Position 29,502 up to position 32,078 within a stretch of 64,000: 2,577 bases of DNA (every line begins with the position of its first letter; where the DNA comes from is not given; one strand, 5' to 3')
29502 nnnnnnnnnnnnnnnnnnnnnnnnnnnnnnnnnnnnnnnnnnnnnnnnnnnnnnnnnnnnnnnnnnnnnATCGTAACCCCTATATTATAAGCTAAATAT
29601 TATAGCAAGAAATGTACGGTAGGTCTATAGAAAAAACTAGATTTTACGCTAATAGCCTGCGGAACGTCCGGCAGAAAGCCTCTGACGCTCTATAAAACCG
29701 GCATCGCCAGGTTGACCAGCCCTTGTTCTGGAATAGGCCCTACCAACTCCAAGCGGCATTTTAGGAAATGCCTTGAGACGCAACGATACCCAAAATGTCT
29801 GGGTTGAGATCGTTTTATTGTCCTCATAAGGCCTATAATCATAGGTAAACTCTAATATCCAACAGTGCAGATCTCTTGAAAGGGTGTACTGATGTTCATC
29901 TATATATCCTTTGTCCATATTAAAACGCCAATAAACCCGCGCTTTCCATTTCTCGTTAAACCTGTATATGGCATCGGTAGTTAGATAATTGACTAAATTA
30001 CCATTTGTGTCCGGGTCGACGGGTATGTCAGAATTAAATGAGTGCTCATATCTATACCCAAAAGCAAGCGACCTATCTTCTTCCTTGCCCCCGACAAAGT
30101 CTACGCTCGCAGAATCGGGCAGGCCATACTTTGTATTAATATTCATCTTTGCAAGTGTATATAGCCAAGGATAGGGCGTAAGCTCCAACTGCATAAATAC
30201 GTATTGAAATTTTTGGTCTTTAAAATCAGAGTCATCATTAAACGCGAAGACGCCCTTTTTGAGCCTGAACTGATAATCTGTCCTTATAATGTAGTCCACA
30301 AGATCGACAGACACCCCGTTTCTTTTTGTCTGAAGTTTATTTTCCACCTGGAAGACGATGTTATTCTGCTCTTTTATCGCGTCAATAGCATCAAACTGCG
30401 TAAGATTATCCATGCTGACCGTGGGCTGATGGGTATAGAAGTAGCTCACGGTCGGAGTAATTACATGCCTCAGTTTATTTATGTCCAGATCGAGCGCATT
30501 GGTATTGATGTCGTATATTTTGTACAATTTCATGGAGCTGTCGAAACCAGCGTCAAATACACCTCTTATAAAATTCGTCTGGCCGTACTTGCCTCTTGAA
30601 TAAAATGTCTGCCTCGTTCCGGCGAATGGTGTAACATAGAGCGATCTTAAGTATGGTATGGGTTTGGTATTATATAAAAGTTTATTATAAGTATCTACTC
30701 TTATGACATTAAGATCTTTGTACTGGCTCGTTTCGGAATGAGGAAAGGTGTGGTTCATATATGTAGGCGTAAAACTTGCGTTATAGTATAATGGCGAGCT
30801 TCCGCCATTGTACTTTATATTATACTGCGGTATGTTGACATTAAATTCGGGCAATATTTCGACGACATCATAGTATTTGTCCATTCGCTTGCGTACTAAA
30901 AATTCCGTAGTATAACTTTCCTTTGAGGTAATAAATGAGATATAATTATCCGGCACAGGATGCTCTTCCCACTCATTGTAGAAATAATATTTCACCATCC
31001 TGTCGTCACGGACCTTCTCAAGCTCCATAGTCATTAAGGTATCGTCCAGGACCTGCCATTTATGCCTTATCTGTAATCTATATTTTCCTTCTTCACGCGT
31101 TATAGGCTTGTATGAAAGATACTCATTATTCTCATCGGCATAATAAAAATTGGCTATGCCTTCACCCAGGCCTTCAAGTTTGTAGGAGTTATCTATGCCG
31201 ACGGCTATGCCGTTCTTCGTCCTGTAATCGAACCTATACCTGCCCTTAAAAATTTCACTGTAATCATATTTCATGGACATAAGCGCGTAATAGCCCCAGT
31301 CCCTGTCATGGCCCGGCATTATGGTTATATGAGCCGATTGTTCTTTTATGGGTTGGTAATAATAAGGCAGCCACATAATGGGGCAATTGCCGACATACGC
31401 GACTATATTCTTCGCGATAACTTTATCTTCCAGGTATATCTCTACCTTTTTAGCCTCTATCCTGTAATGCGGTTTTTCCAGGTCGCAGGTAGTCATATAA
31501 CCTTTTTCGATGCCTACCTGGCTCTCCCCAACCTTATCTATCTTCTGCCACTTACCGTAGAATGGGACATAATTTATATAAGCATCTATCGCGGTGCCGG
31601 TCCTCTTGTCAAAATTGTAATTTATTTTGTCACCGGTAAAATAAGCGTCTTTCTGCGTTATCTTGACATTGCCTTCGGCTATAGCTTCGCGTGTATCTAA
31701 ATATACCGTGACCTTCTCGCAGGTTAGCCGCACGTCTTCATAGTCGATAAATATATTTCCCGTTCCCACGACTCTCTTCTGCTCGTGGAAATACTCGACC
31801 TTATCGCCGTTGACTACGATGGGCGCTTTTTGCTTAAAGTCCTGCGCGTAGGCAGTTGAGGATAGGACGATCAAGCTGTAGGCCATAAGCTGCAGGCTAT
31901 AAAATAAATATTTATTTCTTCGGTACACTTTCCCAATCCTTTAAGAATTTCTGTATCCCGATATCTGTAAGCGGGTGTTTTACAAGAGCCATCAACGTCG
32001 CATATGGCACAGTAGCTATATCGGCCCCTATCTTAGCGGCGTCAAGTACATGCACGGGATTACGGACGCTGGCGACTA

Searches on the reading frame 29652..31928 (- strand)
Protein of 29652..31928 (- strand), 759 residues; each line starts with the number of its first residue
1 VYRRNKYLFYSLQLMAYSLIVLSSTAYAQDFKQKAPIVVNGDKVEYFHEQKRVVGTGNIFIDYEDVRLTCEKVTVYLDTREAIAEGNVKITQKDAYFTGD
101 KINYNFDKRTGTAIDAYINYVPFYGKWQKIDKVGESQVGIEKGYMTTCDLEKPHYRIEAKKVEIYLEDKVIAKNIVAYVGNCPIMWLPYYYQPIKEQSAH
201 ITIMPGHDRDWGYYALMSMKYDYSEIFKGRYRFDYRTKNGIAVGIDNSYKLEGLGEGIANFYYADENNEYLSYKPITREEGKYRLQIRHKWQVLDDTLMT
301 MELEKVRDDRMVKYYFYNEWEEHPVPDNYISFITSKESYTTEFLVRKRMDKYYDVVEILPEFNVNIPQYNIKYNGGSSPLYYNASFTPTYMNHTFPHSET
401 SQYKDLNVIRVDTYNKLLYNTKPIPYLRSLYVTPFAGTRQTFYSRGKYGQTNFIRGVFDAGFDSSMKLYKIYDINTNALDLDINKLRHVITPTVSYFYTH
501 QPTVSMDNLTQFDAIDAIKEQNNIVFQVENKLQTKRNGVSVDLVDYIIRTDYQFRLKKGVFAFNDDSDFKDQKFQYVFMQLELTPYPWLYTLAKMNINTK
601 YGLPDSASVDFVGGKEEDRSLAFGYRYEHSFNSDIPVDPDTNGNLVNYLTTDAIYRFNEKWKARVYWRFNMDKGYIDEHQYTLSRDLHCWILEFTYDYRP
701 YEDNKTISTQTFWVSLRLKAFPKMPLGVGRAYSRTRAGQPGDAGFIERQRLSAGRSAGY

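Call 12: search_protein_families(library=ncbifam, proteins=[window:29652-31928:-], max_evalue=0.00001)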
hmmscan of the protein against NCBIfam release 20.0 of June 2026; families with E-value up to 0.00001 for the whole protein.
window:29652-31928:- (759 aa): 1 family
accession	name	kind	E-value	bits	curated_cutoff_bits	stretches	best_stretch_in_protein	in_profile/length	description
TIGR04409.1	LptC_YrbK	equivalog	1.3e-07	31.3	38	1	32-110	86-169/180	LPS export ABC transporter periplasmic protein LptC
